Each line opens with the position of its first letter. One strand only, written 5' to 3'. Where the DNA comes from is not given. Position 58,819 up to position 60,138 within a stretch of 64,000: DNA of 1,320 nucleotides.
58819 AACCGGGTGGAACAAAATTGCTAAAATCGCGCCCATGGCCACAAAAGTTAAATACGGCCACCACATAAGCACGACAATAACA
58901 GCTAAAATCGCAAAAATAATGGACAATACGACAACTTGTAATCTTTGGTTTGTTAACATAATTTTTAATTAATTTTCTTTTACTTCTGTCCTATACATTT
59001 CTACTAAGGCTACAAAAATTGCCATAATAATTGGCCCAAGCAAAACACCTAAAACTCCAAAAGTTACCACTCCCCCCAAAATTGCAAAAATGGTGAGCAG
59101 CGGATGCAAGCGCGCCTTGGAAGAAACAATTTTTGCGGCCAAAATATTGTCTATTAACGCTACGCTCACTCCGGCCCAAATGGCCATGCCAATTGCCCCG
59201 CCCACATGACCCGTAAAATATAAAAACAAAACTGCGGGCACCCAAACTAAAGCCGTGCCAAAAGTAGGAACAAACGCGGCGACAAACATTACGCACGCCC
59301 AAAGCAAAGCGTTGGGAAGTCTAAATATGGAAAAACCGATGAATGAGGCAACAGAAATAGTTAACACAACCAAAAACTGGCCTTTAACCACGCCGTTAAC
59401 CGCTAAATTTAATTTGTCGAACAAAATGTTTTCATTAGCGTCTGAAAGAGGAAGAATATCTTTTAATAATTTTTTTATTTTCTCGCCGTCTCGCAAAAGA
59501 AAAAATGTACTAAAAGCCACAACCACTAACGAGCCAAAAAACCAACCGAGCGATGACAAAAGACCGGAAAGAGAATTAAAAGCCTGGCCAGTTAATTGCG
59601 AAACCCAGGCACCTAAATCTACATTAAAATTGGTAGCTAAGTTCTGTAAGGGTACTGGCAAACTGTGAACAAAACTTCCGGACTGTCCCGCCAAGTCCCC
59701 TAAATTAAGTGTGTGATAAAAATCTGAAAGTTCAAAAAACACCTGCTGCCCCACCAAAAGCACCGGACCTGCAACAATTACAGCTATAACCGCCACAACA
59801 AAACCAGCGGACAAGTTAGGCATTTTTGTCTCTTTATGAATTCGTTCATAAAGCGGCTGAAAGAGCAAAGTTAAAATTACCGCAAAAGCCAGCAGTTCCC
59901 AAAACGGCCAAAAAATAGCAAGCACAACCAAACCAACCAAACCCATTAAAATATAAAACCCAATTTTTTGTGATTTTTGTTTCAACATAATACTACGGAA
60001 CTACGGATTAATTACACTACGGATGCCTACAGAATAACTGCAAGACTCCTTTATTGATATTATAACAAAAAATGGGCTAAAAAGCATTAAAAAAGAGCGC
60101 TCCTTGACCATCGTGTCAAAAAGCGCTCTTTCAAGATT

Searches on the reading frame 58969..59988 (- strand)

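Call 13: search_protein_families(library=pfam, proteins=[window:58969-59988:-], max_evalue=0.01)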
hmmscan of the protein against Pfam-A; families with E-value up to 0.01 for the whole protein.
window:58969-59988:- (339 aa): 1 family
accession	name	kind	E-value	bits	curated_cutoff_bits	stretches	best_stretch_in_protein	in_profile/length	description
PF01594.21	AI-2E_transport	-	3.9e-50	171.3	34.3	1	16-332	4-326/327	AI-2E family transporter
